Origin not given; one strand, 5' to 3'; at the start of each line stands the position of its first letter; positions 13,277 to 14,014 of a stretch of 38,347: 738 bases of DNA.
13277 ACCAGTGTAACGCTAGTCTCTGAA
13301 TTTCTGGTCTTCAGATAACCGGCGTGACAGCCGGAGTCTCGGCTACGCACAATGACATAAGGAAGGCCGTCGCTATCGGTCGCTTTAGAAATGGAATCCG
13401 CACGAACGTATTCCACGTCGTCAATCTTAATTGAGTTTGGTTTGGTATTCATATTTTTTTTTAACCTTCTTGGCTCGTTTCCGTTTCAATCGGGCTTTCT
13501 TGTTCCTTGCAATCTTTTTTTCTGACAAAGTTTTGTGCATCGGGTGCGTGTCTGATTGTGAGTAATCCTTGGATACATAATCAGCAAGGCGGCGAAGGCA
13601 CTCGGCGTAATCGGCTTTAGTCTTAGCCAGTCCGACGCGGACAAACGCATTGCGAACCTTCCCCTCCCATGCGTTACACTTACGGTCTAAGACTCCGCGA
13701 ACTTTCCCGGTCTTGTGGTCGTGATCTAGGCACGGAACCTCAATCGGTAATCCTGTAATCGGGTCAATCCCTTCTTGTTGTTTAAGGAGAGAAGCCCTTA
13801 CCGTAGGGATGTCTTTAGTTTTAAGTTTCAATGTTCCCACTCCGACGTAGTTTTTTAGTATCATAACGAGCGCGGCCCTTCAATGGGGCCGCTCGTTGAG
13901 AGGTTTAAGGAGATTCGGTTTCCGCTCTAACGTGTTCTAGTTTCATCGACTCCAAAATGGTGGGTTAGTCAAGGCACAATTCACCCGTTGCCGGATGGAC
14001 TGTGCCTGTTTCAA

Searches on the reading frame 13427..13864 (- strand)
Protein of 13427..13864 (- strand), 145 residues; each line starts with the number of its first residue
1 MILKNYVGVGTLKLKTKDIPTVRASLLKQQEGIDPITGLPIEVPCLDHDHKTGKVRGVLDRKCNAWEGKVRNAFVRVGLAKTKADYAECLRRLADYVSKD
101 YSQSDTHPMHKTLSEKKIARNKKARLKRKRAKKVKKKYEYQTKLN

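Call 10: find_related_loci(query=window:13427-13864:-, collection=viral_contigs, flank=3000)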
Query window:13427-13864:- (145 aa) in viral_contigs; peptide patterns used: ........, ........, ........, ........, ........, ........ (x = any residue, [..] = any of these).
3 stretches matched a pattern, but none encodes a relative of the query by tblastn (E <= 1e-3).

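Call 12: find_encoding_contigs(protein=window:13427-13864:-, flank=5000, max_places=10)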
Protein window:13427-13864:- (145 aa): 20 contigs read that carry it; 10 places shown.
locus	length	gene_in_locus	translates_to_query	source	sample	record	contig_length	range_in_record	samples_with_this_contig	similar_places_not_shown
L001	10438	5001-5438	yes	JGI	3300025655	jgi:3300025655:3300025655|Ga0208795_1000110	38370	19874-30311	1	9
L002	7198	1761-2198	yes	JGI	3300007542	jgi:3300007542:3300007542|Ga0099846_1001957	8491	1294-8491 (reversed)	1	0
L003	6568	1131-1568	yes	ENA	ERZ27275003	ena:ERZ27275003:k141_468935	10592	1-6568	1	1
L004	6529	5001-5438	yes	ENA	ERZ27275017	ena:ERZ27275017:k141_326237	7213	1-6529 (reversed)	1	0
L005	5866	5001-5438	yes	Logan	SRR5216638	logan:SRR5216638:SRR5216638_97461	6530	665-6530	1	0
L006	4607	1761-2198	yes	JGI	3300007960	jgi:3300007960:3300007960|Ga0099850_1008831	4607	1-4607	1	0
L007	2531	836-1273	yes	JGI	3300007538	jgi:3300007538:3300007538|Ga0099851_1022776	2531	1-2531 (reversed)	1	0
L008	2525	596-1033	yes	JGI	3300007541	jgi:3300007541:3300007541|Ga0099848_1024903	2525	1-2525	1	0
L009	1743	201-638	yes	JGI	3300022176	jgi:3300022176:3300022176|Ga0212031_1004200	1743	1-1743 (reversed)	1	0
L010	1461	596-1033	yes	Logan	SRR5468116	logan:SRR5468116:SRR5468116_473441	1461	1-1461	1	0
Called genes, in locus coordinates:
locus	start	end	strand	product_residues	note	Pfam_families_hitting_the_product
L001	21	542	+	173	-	-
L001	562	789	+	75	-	-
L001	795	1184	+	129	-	-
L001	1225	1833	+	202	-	PF23802:DUF7178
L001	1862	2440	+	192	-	-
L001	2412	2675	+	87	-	-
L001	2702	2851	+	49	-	-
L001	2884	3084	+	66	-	-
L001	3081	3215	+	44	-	-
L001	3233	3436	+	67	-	-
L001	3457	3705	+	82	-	-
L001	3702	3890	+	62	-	-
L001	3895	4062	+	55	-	-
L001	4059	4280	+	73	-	-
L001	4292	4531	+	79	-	-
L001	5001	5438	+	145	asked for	PF02945:Endonuclease_7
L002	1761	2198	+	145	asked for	PF02945:Endonuclease_7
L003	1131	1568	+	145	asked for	PF02945:Endonuclease_7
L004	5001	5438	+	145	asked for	PF02945:Endonuclease_7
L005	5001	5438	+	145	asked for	PF02945:Endonuclease_7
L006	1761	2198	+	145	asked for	PF02945:Endonuclease_7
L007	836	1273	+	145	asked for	PF02945:Endonuclease_7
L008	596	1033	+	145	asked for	PF02945:Endonuclease_7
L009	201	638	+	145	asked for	PF02945:Endonuclease_7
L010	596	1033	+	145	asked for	PF02945:Endonuclease_7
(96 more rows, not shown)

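Call 15: find_homologous_proteins(query=window:13427-13864:-, max_evalue=1e-10)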
Query window:13427-13864:- (145 aa): 41 proteins with E <= 1e-10 among 94 candidates.
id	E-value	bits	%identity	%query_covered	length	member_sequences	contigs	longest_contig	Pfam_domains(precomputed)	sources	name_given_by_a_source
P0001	1.4e-73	264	90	92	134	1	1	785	PF02945.22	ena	-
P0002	2.5e-71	256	93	77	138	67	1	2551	PF02945.22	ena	-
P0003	7.2e-71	255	95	74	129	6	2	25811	PF02945.22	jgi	jgi:hypothetical protein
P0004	8.3e-71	255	89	78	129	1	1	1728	PF02945.22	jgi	jgi:hypothetical protein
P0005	2.8e-69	250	93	74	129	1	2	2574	PF02945.22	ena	-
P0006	7.4e-65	235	88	74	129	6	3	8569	PF02945.22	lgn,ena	-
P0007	1.8e-53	199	89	73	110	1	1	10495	PF02945.22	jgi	jgi:hypothetical protein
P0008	1.3e-50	189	74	83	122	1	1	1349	PF02945.22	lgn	-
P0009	2.2e-50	189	73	74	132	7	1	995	PF02945.22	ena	-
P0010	2.4e-46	175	92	61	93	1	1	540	PF02945.22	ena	-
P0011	3.0e-44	169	64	74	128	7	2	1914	PF02945.22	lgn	-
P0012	1.0e-42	164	59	83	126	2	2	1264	PF02945.22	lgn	-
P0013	6.3e-40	155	62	74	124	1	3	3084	PF02945.22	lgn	-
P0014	1.3e-36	144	59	82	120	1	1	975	PF02945.22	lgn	-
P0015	1.5e-35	141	55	82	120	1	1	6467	PF02945.22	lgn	-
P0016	2.1e-34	137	56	84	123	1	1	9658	PF02945.22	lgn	-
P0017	7.7e-34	135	58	84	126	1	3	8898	PF02945.22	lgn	-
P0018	6.5e-33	132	52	73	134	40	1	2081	PF02945.22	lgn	-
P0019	1.7e-25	108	51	62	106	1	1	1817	PF02945.22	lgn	-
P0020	4.6e-25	107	55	52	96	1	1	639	PF02945.22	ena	-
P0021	1.8e-20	92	42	83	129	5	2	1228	PF02945.22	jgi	-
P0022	3.5e-20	91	43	82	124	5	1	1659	PF02945.22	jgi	jgi:hypothetical protein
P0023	2.9e-19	88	46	73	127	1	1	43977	PF02945.22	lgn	-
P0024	1.1e-18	86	41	84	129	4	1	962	PF02945.22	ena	-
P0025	2.3e-17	82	39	83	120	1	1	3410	PF02945.22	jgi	-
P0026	3.2e-16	78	40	83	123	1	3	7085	PF02945.22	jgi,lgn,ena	jgi:hypothetical protein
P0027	4.2e-16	77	50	66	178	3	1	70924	PF02945.22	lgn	-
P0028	8.9e-16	76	38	84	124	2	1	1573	PF02945.22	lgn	-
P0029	1.2e-15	76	41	80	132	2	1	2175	PF02945.22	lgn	-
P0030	8.2e-15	73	41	80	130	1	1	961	PF02945.22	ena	-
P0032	3.5e-14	71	43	74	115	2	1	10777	PF02945.22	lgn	-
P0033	3.7e-14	71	37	82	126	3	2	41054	PF02945.22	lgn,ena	-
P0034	7.2e-14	70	43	75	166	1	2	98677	PF02945.22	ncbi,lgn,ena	-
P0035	7.6e-14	70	41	86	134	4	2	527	PF02945.22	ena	-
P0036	9.4e-14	70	57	41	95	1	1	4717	PF02945.22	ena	-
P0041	2.4e-12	65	42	63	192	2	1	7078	PF02945.22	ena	-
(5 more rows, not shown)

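Call 16: find_encoding_contigs(protein=P0003, flank=4000, max_places=3)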
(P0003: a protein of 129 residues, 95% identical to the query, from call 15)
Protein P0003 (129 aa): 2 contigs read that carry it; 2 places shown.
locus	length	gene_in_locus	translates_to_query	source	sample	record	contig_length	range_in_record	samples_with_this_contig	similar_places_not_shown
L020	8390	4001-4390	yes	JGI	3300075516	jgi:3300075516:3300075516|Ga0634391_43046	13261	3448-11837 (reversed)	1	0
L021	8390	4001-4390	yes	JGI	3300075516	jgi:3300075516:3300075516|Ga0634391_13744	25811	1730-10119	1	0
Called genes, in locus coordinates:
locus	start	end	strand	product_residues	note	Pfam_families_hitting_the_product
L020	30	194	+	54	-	-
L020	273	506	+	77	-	-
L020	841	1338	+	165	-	-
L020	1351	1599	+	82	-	-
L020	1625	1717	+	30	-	-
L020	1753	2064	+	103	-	-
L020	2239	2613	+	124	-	-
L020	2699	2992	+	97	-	-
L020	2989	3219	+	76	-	-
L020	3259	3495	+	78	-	-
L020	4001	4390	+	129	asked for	PF02945:Endonuclease_7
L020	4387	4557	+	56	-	-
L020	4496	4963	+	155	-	PF07659:DUF1599 (weak)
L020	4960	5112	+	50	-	-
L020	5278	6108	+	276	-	PF12705:PDDEXK_1 (faint)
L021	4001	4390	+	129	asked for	PF02945:Endonuclease_7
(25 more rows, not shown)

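Call 17: find_encoding_contigs(protein=P0006, flank=4000, max_places=3)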
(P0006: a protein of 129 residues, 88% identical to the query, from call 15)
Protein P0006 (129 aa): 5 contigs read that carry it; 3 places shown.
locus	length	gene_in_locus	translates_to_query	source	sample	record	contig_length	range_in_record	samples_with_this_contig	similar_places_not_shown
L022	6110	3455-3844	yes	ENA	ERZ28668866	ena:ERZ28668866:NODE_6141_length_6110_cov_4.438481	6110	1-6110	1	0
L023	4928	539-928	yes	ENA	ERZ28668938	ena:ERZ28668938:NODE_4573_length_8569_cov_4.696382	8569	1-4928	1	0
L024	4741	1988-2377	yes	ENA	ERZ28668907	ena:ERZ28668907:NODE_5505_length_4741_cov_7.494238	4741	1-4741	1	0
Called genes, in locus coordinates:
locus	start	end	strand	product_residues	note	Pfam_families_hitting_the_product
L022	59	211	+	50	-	-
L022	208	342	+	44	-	-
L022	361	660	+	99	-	-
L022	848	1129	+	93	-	-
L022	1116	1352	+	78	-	-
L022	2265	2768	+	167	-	-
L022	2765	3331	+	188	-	-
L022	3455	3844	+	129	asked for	PF02945:Endonuclease_7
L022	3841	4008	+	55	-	-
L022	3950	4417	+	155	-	PF07659:DUF1599 (weak)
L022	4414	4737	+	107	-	-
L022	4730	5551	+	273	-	-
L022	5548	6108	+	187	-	?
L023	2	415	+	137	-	?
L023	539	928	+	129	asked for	PF02945:Endonuclease_7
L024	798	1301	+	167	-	-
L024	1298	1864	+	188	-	-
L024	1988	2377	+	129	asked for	PF02945:Endonuclease_7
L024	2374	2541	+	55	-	-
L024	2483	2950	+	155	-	PF07659:DUF1599 (weak)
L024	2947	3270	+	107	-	-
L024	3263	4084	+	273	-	-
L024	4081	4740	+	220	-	?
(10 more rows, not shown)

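Call 18: find_encoding_contigs(protein=P0007, flank=4000, max_places=3)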
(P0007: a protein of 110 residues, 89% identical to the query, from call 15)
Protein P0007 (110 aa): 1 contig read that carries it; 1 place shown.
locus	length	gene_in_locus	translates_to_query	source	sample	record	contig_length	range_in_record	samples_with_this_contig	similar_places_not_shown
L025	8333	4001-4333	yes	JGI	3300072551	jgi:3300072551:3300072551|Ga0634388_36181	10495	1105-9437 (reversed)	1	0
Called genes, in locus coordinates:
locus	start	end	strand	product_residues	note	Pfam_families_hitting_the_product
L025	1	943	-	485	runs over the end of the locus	-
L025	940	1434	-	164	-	PF07728:AAA_5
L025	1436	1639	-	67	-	-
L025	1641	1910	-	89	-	-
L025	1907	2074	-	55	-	-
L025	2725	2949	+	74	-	-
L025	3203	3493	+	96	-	-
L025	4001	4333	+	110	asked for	PF02945:Endonuclease_7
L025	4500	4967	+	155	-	PF07659:DUF1599 (weak)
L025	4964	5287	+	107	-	-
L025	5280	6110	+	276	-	PF12705:PDDEXK_1 (faint)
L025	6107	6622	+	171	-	PF00772:DnaB (weak)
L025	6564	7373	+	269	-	PF03796:DnaB_C, PF06745:ATPase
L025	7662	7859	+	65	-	-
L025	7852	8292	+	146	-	-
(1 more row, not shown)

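Call 24: find_encoding_contigs(protein=P0016, flank=5000, max_places=3)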
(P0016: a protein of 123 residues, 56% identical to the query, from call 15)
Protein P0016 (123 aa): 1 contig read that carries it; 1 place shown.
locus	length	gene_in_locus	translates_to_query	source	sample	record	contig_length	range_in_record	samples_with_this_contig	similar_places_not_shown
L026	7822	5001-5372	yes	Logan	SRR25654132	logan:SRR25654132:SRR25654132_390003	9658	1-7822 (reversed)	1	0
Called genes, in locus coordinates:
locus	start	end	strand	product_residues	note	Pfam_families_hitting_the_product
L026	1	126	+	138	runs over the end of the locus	-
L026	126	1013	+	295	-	-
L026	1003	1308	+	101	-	-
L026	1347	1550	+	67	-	-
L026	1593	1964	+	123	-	-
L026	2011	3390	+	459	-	PF00772:DnaB, PF03796:DnaB_C, PF13191:AAA_16 (faint), PF13481:AAA_25 (weak)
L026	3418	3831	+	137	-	-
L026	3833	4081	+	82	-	-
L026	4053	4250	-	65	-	-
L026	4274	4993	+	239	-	-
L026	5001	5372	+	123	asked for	PF02945:Endonuclease_7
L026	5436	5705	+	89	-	-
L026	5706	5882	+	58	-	-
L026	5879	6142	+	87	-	-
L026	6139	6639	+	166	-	PF18909:dGTP_diPhyd_N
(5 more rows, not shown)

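Call 25: find_encoding_contigs(protein=P0017, flank=5000, max_places=3)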
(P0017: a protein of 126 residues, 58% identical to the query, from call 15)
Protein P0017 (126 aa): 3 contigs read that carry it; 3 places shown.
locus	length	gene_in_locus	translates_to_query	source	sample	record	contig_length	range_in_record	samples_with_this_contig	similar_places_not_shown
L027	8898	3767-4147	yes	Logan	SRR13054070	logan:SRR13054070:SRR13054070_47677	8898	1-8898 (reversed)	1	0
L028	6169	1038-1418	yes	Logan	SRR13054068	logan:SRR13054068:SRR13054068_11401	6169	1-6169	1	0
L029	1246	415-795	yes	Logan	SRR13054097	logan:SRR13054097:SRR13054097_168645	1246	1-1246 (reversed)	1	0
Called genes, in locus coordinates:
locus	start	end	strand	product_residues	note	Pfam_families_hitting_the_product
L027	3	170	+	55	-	?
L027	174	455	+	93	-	-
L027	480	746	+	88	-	-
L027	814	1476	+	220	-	-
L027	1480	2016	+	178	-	-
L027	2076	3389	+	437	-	PF00772:DnaB (weak), PF03796:DnaB_C, PF06745:ATPase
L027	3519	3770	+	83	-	-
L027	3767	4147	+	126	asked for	PF02945:Endonuclease_7 (weak)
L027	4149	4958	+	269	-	-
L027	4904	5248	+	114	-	PF19905:DUF6378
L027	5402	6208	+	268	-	PF13482:RNase_H_2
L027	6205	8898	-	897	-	?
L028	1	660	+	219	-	?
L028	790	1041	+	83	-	-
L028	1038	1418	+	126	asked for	PF02945:Endonuclease_7 (weak)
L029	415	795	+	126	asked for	PF02945:Endonuclease_7 (weak)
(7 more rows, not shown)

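Call 26: find_encoding_contigs(protein=P0015, flank=5000, max_places=3)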
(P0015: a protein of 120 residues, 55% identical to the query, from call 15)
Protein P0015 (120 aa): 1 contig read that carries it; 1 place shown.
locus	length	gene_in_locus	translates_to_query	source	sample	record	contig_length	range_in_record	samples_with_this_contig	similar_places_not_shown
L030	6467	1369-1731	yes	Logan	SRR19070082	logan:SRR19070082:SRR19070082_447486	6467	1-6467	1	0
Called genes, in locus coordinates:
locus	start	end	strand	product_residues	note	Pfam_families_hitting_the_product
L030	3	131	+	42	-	?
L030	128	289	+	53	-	-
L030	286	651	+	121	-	-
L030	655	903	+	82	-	-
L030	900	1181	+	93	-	-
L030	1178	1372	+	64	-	-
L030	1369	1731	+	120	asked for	PF02945:Endonuclease_7 (weak)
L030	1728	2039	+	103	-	-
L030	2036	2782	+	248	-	-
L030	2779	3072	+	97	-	-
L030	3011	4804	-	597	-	-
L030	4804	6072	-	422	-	-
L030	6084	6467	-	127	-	?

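Call 32: find_encoding_contigs(protein=P0008, flank=5000, max_places=3)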
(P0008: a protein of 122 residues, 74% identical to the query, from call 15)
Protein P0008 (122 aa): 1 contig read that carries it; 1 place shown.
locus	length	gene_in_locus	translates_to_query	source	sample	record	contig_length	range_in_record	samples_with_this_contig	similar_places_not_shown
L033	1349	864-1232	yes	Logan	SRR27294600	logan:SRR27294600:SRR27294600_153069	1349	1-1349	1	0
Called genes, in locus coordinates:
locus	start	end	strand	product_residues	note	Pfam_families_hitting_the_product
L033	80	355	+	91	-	-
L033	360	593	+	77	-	-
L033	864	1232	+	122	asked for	PF02945:Endonuclease_7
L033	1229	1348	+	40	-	?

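Call 33: find_encoding_contigs(protein=P0013, flank=5000, max_places=3)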
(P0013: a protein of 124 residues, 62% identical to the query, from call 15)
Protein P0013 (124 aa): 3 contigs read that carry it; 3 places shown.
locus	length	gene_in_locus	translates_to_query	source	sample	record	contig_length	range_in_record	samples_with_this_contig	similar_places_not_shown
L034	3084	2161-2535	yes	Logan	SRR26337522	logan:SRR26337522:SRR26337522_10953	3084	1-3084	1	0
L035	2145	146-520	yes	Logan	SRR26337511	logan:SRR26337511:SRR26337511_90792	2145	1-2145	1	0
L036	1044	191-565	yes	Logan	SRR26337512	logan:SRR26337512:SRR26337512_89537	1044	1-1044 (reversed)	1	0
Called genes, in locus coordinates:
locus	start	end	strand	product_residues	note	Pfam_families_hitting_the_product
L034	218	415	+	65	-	-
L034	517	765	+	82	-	-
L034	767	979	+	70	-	-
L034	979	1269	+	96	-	-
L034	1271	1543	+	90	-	-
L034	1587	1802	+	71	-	-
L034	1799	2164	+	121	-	-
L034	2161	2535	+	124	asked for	PF02945:Endonuclease_7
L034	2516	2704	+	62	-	-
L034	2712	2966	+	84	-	PF07659:DUF1599 (weak)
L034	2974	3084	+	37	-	?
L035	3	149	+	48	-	?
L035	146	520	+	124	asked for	PF02945:Endonuclease_7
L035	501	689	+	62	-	-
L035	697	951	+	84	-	PF07659:DUF1599 (weak)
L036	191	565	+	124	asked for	PF02945:Endonuclease_7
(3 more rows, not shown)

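Call 73: search_protein_families(library=pfam, proteins=[L022:2034-2222:+, window:13430-13831:-], max_evalue=0.05)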
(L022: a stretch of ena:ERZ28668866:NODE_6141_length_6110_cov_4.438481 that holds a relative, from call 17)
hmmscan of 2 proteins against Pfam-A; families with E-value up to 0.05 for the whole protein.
L022:2034-2222:+ (63 aa): 0 families

window:13430-13831:- (134 aa): 1 family
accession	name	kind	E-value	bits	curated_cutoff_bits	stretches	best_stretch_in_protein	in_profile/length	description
PF02945.21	Endonuclease_7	-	8.2e-12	45.3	23.6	1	35-87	42-81/82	Recombination endonuclease VII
